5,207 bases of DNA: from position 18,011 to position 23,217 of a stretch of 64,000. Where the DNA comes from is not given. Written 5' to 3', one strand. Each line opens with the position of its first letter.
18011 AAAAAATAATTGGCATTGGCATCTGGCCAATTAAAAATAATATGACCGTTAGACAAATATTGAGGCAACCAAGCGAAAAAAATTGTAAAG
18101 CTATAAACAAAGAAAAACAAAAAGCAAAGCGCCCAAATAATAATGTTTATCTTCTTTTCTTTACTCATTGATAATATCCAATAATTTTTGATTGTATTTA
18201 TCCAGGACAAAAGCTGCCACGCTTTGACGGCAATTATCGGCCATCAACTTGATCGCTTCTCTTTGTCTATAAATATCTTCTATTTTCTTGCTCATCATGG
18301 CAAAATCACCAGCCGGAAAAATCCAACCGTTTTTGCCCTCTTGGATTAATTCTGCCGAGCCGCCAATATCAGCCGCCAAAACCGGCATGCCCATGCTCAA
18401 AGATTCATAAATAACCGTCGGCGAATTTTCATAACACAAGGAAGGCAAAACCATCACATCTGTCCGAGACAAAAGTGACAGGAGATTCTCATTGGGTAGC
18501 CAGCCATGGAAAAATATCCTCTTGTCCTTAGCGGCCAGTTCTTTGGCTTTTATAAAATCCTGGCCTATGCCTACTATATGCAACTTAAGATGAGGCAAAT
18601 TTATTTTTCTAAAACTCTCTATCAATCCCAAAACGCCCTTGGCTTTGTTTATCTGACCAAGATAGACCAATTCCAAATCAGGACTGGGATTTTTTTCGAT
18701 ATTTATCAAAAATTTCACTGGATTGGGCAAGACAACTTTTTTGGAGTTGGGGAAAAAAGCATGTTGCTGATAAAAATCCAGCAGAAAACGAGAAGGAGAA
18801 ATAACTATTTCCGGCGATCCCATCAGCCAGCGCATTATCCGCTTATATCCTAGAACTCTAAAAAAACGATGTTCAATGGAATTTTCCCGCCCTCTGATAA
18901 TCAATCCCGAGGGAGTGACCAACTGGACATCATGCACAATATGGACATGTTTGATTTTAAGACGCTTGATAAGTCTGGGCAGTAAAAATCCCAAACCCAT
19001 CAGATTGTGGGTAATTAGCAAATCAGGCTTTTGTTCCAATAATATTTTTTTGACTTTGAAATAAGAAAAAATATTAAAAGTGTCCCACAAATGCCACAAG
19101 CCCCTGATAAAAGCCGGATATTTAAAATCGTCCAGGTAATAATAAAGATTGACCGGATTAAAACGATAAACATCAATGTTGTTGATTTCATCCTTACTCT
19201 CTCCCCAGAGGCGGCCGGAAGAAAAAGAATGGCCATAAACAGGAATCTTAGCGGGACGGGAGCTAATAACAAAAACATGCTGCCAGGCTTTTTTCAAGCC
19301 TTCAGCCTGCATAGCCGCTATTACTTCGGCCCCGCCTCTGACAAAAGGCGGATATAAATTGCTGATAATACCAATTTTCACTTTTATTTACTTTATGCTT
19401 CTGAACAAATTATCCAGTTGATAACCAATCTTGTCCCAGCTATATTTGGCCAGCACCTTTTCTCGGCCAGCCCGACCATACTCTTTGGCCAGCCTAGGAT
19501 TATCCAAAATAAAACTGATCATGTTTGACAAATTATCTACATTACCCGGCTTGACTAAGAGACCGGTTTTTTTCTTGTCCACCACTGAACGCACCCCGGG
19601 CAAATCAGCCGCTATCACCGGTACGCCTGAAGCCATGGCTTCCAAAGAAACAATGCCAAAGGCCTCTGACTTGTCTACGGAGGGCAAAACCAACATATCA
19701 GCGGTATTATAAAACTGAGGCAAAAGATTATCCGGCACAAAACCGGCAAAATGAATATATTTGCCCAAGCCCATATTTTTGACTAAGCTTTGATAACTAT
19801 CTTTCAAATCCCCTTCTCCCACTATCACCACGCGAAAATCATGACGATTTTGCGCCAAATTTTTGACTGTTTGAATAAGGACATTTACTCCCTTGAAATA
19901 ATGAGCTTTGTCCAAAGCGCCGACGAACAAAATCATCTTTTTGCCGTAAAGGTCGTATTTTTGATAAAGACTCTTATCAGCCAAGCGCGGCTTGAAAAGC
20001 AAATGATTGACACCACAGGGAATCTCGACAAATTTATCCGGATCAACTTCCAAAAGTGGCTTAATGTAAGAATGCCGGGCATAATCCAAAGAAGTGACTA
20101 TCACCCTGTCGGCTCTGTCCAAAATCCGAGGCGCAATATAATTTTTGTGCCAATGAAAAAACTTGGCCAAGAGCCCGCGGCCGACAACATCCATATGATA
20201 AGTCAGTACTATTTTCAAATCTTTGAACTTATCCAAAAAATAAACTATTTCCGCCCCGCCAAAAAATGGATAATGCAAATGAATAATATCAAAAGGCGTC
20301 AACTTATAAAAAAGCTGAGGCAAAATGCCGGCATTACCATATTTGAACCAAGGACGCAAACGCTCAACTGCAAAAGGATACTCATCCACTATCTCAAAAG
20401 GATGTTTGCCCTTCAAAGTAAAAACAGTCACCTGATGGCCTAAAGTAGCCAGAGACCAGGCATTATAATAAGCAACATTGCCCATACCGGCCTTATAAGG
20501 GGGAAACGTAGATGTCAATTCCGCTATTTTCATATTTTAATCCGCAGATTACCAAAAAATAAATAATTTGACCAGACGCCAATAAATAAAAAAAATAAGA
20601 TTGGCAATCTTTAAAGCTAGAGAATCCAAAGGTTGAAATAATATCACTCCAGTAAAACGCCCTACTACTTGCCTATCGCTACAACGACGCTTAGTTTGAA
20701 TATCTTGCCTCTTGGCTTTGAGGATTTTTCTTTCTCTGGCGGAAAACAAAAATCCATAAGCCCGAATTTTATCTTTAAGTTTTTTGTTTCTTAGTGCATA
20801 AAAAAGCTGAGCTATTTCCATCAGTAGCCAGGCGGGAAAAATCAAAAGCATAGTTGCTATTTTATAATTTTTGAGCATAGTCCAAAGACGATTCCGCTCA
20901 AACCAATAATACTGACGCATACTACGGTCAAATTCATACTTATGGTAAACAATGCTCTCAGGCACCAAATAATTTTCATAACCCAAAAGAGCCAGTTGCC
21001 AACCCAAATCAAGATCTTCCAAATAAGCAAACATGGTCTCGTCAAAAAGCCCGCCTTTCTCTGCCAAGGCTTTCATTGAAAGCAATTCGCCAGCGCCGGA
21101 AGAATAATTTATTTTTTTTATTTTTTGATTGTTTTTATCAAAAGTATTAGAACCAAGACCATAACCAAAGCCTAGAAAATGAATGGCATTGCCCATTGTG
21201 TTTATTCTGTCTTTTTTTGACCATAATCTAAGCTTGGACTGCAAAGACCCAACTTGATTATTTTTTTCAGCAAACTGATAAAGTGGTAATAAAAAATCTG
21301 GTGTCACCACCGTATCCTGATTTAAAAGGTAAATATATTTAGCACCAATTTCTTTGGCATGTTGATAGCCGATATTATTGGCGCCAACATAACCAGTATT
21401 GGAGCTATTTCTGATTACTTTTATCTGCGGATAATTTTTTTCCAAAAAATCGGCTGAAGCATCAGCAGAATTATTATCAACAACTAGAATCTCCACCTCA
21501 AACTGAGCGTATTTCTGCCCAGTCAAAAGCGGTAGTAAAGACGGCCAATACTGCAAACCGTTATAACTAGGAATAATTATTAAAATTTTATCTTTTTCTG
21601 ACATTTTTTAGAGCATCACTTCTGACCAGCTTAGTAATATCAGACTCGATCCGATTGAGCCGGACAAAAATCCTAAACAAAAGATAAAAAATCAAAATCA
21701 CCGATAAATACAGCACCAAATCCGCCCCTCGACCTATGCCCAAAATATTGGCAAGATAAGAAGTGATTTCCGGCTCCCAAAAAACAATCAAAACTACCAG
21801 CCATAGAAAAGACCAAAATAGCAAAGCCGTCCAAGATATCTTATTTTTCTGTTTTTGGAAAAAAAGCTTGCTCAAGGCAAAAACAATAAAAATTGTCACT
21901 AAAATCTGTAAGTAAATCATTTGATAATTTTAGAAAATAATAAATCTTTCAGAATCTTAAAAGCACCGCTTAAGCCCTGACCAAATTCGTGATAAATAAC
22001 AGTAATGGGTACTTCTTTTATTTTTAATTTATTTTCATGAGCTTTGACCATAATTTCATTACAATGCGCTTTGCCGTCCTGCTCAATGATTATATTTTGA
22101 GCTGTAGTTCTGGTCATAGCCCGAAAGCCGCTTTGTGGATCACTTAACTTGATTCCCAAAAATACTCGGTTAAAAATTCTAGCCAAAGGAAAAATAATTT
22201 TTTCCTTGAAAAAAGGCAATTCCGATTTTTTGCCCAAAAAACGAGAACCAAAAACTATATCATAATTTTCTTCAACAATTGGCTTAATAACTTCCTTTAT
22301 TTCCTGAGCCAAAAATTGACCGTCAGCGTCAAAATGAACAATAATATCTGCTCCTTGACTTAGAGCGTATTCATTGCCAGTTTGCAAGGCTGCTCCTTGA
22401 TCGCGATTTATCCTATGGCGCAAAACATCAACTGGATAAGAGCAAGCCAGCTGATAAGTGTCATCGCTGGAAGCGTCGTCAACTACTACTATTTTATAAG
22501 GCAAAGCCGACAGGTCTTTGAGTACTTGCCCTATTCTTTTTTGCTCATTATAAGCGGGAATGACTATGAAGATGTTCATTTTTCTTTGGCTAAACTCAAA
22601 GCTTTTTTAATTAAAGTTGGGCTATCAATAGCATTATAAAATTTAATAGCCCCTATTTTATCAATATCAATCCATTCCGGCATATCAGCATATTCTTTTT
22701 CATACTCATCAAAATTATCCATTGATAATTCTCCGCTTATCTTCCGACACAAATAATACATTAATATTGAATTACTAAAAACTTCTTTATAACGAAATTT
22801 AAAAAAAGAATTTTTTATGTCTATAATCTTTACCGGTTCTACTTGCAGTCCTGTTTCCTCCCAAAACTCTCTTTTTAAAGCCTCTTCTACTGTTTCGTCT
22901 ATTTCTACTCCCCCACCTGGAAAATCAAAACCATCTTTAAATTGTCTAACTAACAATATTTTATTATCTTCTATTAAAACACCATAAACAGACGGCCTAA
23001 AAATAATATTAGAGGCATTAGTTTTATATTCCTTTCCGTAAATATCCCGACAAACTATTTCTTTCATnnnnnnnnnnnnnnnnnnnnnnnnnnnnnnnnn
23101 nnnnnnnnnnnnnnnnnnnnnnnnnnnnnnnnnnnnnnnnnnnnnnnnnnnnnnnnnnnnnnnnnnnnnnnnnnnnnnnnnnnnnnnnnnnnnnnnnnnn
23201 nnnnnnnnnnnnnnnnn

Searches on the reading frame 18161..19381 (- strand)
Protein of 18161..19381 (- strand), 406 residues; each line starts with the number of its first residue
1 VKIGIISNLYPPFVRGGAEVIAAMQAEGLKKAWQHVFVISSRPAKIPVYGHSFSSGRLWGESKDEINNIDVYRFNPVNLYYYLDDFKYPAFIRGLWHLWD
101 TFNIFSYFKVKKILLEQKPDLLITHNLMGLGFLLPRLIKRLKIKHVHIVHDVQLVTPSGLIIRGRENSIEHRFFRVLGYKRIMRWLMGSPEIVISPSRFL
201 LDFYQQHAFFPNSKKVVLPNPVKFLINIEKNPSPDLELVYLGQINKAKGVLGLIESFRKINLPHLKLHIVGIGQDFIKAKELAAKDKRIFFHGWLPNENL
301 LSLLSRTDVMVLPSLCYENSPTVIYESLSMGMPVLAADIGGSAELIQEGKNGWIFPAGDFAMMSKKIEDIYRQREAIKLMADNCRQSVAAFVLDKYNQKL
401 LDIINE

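Call 67: search_protein_families(library=pfam, proteins=[window:18161-19381:-], max_evalue=0.001)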
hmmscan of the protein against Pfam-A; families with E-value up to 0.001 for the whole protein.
window:18161-19381:- (406 aa): 5 families
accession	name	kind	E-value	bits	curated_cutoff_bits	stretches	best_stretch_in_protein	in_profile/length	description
PF00534.26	Glycos_transf_1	-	1e-28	100.5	26.4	1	228-383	8-168/172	Glycosyl transferases group 1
PF13692.12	Glyco_trans_1_4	-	5.8e-26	91.9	27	1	238-372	4-141/142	Glycosyl transferases group 1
PF13439.12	Glyco_transf_4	-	8.8e-15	55.6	28.5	1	16-222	2-166/170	Glycosyltransferase Family 4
PF13579.12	Glyco_trans_4_4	-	5.2e-11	43.6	29.7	1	16-220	1-157/158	Glycosyl transferase 4-like domain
PF13524.12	Glyco_trans_1_2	-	0.00022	21.6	25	1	261-389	11-130/144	Glycosyl transferase-like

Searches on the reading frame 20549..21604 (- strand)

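Call 66: search_protein_families(library=pfam, proteins=[window:20549-21604:-], max_evalue=0.001)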
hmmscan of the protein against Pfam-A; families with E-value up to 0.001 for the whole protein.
window:20549-21604:- (351 aa): 3 families
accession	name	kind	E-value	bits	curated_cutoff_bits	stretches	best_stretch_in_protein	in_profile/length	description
PF00535.33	Glycos_transf_2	-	3e-19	70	23.3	1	9-123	2-114/168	Glycosyl transferase family 2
PF13641.12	Glyco_tranf_2_3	-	5.2e-12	46.7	27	1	7-225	3-213/230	Glycosyltransferase like family 2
PF13632.12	Glyco_trans_2_3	-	2e-07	31.5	27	1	90-253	1-163/198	Glycosyl transferase family group 2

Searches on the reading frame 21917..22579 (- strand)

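Call 66: search_protein_families(library=pfam, proteins=[window:21917-22579:-], max_evalue=0.001)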
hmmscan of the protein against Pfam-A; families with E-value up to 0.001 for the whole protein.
window:21917-22579:- (220 aa): 1 family
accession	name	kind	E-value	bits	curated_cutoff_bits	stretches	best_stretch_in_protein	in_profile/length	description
PF00535.33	Glycos_transf_2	-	9.7e-28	97.6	23.3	1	5-158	2-162/168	Glycosyl transferase family 2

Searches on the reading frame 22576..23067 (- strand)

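Call 66: search_protein_families(library=pfam, proteins=[window:22576-23067:-], max_evalue=0.001)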
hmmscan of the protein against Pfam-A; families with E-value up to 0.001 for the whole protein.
window:22576-23067:- (163 aa): 2 families
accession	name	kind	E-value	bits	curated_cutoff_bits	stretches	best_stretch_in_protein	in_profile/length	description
PF00293.34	NUDIX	-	8.9e-21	74.7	21.1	1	24-142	3-121/134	NUDIX domain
PF22327.2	Nudt16-like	-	3.3e-06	27.6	27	1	34-127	22-108/161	U8 snoRNA-decapping enzyme-like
